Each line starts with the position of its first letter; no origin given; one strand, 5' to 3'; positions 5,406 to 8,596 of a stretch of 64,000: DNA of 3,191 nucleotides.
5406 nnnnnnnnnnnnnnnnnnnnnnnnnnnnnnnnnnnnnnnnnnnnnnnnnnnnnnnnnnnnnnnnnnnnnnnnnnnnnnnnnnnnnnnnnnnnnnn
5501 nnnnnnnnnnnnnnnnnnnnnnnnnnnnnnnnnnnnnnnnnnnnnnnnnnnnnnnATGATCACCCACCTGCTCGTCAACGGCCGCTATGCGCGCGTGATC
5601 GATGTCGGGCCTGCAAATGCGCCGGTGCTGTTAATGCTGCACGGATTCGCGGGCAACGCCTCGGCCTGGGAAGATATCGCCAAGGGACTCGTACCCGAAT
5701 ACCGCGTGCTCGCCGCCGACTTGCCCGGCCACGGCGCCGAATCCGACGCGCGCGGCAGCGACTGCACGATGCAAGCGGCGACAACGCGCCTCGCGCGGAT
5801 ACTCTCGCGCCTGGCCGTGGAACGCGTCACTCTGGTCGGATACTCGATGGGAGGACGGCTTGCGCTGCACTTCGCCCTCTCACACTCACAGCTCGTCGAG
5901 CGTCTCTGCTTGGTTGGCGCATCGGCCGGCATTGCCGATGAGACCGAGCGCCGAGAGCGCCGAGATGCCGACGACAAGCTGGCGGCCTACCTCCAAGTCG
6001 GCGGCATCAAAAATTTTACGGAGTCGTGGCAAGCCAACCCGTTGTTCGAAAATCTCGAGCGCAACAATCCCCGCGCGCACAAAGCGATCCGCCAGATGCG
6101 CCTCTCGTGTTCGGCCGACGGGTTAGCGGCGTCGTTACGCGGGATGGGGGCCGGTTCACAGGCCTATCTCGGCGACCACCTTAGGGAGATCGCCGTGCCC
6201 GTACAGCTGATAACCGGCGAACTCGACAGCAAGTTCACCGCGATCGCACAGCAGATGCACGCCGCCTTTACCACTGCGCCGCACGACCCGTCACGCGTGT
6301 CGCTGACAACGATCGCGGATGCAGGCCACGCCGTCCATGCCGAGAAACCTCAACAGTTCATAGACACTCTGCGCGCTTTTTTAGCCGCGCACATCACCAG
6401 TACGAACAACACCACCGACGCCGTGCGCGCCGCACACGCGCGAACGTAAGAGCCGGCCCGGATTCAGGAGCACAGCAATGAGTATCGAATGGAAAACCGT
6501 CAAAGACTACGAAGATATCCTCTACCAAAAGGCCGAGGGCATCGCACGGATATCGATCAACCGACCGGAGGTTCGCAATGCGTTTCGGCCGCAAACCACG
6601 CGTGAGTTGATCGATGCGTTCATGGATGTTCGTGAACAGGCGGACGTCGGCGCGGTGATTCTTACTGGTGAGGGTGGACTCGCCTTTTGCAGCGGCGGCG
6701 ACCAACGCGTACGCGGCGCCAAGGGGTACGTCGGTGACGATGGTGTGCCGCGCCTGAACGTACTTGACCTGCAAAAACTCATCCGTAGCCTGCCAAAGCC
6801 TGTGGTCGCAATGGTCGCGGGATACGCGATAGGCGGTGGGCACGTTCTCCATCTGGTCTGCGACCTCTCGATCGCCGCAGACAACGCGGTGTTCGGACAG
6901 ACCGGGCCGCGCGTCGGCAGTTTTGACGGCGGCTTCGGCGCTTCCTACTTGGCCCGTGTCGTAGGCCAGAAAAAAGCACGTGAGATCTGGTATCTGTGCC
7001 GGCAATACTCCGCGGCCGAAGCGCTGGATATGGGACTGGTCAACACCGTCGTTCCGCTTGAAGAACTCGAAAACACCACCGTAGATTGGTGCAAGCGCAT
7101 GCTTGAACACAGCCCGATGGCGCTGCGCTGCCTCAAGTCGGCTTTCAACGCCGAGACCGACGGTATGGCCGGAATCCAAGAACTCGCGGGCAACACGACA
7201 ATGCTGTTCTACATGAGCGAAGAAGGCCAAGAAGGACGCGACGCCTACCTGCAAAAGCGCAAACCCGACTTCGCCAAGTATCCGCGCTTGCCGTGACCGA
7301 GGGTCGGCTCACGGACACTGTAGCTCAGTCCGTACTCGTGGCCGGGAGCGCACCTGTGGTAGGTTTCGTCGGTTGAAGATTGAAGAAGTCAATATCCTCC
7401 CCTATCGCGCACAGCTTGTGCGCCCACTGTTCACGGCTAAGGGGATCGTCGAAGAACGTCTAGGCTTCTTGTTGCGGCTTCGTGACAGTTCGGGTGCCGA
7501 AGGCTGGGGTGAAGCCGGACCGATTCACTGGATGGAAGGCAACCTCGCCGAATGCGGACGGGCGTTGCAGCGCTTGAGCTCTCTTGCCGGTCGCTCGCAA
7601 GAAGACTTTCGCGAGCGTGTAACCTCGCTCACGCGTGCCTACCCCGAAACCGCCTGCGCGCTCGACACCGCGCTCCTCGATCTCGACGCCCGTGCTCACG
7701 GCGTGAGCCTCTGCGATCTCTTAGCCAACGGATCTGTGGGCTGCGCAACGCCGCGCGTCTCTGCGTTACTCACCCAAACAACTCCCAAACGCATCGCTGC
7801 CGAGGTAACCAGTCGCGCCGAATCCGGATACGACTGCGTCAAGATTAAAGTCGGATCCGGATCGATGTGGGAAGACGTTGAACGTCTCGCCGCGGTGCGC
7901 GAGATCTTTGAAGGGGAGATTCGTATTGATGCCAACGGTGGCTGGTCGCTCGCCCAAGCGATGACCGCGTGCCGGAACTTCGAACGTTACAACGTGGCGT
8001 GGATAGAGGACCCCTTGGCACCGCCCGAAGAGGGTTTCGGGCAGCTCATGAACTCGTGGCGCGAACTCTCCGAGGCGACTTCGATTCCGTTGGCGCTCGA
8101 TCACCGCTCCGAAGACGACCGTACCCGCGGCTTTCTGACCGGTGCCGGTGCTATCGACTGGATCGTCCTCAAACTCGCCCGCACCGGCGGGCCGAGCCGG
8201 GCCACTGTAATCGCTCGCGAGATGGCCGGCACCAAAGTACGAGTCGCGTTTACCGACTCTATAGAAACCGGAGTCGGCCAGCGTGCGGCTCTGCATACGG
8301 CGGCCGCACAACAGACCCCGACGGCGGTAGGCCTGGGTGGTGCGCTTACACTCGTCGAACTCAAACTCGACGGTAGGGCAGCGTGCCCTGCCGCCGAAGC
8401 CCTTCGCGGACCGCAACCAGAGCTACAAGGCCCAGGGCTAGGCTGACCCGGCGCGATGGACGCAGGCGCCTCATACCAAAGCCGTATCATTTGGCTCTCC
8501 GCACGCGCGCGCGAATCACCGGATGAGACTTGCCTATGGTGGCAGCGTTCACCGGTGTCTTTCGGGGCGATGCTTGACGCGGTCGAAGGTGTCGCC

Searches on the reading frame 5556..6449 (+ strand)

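Call 91: search_protein_families(library=pfam, proteins=[window:5556-6449:+], max_evalue=0.001)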
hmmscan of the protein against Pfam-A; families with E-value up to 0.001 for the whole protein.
window:5556-6449:+ (297 aa): 7 families
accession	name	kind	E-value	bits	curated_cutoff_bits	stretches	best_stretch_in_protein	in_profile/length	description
PF00561.26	Abhydrolase_1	-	6.3e-25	88.7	25.8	1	23-265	1-245/245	alpha/beta hydrolase fold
PF12697.13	Abhydrolase_6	-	4.1e-21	77.1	26.3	1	25-270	1-216/217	Alpha/beta hydrolase family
PF12146.15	Hydrolase_4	-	1.2e-14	54.7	27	1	24-264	6-238/239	Serine aminopeptidase, S33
PF00975.26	Thioesterase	-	2.7e-08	34.7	26.4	1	25-182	3-160/226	Thioesterase domain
PF03096.20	Ndr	-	5.2e-08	32.4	23.3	1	51-276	58-276/283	Ndr family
PF01738.24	DLH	-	6e-08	33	21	1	18-114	7-122/217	Dienelactone hydrolase family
PF02230.22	Abhydrolase_2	-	0.00063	20.1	23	0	87-118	103-134/217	Phospholipase/Carboxylesterase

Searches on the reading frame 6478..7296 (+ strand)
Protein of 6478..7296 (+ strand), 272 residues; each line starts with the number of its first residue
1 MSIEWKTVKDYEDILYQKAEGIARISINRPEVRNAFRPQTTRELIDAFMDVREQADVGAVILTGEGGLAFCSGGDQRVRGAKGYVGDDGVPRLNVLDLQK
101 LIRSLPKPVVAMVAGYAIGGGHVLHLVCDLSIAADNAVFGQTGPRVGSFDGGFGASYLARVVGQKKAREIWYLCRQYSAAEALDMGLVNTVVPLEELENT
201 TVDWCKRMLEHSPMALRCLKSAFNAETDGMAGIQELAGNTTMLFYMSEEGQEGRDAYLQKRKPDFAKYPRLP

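Call 91: search_protein_families(library=pfam, proteins=[window:6478-7296:+], max_evalue=0.001)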
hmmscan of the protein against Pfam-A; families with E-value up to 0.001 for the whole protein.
window:6478-7296:+ (272 aa): 2 families
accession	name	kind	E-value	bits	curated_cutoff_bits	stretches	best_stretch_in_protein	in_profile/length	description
PF00378.25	ECH_1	-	4.1e-78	262.6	27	1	18-266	2-249/251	Enoyl-CoA hydratase/isomerase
PF16113.10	ECH_2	-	2.7e-20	73.6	27.2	1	23-206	2-186/335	Enoyl-CoA hydratase/isomerase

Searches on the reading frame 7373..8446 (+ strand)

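Call 91: search_protein_families(library=pfam, proteins=[window:7373-8446:+], max_evalue=0.001)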
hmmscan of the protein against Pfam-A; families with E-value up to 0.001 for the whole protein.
window:7373-8446:+ (357 aa): 2 families
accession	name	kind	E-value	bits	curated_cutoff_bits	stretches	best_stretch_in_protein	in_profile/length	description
PF13378.12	MR_MLE_C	-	8.3e-33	114.4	29.4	1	141-317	2-175/219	Enolase C-terminal domain-like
PF02746.21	MR_MLE_N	-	7.4e-07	29.8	22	1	6-117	4-116/117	Mandelate racemase / muconate lactonizing enzyme, N-terminal domain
